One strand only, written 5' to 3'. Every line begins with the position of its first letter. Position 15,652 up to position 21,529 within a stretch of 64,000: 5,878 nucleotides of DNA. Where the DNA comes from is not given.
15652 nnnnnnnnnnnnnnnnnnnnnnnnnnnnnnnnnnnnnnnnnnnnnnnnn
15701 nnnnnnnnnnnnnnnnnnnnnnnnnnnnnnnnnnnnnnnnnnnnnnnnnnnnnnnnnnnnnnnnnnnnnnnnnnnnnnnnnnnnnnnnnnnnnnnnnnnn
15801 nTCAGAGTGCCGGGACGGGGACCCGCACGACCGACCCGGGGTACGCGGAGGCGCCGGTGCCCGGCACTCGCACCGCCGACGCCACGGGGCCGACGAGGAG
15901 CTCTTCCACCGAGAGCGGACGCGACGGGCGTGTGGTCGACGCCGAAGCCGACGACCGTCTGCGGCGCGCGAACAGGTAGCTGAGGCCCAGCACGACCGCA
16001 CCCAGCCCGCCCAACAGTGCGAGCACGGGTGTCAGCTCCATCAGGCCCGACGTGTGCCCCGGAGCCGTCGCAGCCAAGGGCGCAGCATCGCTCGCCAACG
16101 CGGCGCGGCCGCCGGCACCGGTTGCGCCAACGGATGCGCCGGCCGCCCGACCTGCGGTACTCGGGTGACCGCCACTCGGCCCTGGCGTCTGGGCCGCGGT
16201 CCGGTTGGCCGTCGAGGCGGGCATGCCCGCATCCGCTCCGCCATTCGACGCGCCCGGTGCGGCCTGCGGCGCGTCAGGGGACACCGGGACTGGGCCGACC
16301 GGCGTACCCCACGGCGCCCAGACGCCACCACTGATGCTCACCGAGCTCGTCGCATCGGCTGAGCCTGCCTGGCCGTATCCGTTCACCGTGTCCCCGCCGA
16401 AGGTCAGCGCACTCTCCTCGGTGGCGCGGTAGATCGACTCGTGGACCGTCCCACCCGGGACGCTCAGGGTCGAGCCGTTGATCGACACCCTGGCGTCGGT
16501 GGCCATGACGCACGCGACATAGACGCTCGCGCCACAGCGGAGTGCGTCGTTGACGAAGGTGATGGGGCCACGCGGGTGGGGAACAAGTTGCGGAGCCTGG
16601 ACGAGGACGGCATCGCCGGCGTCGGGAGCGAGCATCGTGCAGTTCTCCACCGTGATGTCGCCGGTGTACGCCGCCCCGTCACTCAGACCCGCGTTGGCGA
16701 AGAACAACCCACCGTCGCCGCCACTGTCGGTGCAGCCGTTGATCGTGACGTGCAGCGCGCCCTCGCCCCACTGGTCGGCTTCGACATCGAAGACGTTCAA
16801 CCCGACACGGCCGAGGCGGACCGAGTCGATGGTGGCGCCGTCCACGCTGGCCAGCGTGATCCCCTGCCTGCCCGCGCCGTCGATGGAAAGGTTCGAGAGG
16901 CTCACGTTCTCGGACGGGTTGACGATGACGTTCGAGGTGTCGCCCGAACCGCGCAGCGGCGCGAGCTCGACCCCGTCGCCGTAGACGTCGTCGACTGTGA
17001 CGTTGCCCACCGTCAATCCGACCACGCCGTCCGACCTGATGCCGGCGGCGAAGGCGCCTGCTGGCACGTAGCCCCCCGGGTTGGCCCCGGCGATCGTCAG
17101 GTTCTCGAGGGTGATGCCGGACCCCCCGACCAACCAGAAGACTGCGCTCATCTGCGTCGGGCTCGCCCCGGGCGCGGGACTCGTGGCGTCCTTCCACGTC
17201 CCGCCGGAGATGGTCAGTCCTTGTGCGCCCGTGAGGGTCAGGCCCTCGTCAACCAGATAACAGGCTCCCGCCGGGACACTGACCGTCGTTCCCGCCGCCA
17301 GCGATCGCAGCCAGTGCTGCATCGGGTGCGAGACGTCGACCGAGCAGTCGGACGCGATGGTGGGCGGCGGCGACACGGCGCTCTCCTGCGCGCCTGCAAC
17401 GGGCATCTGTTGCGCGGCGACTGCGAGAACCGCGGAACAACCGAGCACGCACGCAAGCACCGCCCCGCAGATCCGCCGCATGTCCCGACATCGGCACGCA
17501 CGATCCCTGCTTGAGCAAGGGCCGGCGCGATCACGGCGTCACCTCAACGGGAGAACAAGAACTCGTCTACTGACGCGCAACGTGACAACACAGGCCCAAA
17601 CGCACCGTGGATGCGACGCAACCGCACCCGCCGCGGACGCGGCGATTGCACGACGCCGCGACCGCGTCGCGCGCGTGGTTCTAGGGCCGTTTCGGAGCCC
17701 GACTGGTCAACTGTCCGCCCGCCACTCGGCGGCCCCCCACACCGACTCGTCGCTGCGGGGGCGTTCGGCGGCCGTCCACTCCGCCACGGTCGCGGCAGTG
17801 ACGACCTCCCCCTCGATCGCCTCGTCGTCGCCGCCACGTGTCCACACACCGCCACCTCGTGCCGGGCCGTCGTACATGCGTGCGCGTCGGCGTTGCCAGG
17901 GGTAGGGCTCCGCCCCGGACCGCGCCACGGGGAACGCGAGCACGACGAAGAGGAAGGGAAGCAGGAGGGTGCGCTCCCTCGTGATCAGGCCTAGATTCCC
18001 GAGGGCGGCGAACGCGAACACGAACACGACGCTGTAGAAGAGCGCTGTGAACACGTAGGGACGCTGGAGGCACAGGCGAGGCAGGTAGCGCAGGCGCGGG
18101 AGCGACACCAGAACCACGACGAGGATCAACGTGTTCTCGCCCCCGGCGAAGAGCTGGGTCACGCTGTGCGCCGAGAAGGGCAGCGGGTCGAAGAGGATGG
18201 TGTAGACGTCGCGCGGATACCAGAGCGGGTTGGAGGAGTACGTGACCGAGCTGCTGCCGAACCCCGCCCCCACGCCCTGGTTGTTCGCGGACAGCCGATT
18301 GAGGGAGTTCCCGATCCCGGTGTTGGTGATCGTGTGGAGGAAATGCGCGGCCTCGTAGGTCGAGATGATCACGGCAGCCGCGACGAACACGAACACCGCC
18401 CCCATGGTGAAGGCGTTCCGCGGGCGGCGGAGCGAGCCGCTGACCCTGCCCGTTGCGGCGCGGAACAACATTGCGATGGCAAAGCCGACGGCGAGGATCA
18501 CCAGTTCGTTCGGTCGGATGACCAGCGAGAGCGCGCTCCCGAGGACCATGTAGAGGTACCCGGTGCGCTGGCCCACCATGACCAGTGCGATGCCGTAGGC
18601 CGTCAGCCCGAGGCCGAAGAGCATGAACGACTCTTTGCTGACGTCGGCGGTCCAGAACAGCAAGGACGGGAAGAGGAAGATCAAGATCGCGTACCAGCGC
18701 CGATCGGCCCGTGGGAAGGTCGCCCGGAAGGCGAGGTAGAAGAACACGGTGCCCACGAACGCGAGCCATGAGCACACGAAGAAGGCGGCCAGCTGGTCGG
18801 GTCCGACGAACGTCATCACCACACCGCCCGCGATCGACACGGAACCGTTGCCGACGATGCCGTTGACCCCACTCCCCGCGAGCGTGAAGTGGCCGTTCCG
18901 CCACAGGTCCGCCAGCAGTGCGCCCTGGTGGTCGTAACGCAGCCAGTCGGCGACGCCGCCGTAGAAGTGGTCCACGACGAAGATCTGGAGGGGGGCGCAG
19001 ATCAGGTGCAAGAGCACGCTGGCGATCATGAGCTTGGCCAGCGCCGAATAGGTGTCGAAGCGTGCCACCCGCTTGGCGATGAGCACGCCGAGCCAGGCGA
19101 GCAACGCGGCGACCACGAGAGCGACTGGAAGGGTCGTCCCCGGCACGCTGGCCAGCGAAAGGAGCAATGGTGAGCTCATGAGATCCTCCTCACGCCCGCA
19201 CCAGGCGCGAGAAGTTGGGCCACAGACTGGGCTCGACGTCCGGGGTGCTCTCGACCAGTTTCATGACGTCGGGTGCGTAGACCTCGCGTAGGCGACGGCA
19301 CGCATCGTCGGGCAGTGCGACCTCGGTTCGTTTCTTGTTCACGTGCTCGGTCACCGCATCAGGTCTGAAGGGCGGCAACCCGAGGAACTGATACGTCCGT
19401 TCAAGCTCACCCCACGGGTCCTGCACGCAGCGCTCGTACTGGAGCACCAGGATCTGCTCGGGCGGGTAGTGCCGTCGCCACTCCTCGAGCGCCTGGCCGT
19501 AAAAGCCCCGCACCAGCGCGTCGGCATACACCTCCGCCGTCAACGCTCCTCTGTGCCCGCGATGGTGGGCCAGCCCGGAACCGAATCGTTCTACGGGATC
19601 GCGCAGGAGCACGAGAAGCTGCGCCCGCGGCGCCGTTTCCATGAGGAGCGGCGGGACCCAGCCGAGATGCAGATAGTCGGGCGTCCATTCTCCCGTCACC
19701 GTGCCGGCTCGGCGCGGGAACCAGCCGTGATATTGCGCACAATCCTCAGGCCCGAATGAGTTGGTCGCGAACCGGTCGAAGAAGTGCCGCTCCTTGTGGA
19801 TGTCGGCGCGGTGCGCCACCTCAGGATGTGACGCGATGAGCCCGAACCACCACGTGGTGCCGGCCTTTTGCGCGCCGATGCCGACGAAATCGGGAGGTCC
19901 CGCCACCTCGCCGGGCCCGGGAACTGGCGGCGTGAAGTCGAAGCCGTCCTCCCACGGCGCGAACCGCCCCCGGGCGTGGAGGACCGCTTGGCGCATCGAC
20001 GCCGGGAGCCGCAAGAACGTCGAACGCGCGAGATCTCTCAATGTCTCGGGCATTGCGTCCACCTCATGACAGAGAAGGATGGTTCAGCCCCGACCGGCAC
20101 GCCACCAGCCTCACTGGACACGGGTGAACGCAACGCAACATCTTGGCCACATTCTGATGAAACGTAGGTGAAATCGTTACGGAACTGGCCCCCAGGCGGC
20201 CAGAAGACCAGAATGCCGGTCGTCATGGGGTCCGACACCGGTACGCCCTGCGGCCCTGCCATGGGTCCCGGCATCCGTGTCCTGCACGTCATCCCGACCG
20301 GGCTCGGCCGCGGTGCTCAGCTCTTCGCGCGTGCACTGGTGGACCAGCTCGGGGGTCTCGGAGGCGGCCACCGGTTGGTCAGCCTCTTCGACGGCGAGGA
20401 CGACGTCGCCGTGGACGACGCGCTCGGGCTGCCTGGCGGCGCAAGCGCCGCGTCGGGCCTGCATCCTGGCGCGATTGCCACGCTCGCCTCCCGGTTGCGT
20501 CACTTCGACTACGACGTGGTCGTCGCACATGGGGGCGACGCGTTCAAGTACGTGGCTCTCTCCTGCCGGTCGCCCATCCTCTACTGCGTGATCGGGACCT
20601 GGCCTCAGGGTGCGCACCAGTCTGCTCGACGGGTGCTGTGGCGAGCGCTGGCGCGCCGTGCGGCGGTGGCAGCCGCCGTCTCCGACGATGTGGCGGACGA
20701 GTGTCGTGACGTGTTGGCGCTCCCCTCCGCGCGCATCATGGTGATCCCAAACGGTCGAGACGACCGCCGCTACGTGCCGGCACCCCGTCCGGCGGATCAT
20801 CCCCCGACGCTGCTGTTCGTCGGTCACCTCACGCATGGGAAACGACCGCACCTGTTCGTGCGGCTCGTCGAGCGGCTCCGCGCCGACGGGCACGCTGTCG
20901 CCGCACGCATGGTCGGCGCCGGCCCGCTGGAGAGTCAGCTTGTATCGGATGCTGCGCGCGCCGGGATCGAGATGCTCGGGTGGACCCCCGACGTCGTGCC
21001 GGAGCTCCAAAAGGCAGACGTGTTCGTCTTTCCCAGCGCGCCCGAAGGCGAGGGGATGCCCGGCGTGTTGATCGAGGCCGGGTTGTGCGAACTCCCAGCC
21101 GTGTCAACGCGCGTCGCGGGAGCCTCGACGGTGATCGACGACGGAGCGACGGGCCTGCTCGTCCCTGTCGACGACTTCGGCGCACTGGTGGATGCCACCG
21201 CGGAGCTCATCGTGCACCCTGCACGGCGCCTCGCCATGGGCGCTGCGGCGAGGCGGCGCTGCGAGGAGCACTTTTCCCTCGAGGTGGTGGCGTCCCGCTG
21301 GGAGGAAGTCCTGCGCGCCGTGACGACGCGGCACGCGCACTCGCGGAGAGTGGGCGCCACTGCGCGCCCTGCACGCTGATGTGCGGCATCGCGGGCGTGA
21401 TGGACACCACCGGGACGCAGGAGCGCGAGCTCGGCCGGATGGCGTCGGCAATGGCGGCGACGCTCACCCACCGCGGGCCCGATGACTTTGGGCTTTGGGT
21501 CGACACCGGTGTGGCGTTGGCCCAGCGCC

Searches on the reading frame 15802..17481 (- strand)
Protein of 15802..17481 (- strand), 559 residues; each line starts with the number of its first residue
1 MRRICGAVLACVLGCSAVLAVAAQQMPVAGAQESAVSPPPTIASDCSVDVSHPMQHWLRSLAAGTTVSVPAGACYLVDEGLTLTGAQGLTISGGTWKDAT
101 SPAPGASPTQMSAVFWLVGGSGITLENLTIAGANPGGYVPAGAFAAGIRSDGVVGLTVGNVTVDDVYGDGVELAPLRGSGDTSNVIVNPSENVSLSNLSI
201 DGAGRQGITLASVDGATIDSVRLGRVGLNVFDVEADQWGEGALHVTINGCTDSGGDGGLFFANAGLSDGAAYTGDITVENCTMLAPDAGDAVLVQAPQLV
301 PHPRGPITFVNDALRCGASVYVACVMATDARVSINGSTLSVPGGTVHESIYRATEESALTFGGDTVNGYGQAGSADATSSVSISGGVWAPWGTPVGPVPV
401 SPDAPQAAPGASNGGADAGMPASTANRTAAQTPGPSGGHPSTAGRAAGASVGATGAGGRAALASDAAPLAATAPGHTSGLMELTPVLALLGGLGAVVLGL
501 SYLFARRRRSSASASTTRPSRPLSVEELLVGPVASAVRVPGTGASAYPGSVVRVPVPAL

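Call 10: search_protein_families(library=pfam, proteins=[window:15802-17481:-], max_evalue=0.001)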
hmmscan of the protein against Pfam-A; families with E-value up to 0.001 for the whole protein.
window:15802-17481:- (559 aa): 1 family
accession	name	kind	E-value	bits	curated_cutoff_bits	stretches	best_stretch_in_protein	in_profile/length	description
PF13229.12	Beta_helix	-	3.8e-05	23.8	25.9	0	185-264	3-77/158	Right handed beta helix region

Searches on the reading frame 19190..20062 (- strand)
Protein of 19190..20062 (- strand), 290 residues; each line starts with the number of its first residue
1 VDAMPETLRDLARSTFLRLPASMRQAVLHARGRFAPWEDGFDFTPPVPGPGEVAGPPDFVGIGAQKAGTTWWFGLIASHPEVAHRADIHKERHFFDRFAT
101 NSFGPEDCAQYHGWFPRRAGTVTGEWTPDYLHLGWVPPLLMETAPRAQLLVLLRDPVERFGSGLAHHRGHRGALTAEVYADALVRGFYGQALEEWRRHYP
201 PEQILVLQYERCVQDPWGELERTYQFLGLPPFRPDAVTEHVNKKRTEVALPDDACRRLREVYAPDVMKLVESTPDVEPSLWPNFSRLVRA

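Call 5: search_protein_families(library=pfam, proteins=[window:19190-20062:-], max_evalue=0.01)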
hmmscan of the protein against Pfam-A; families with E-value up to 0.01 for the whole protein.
window:19190-20062:- (290 aa): 2 families
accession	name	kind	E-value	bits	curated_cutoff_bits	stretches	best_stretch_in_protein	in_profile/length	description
PF13469.12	Sulfotransfer_3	-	2.5e-16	61.1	27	1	138-232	116-214/216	Sulfotransferase family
PF00685.33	Sulfotransfer_1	-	4.1e-15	56.3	22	1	57-241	2-195/255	Sulfotransferase domain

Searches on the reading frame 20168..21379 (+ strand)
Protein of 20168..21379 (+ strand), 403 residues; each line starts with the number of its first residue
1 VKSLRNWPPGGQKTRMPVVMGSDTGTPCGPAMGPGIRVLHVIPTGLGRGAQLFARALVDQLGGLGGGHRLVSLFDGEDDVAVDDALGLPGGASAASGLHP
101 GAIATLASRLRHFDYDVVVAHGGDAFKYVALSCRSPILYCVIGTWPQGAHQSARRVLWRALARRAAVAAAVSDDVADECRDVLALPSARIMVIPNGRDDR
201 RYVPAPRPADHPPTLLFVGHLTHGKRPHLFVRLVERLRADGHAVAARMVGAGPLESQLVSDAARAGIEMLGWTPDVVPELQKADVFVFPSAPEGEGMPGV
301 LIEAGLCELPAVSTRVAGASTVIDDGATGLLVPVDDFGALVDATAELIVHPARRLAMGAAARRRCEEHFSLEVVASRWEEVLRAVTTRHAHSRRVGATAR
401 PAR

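Call 10: search_protein_families(library=pfam, proteins=[window:20168-21379:+], max_evalue=0.001)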
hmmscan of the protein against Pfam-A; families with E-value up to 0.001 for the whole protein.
window:20168-21379:+ (403 aa): 5 families
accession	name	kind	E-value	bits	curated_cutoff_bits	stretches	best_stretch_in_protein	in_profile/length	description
PF13692.12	Glyco_trans_1_4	-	1.2e-27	97.4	27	1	213-348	2-140/142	Glycosyl transferases group 1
PF00534.26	Glycos_transf_1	-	9.2e-24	84.3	26.4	1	207-364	10-172/172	Glycosyl transferases group 1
PF13439.12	Glyco_transf_4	-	3e-13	50.6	28.5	1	49-200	3-169/170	Glycosyltransferase Family 4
PF13579.12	Glyco_trans_4_4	-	1.6e-10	42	29.7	1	55-196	8-158/158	Glycosyl transferase 4-like domain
PF13524.12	Glyco_trans_1_2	-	9.4e-06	26.1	25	1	266-378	28-142/144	Glycosyl transferase-like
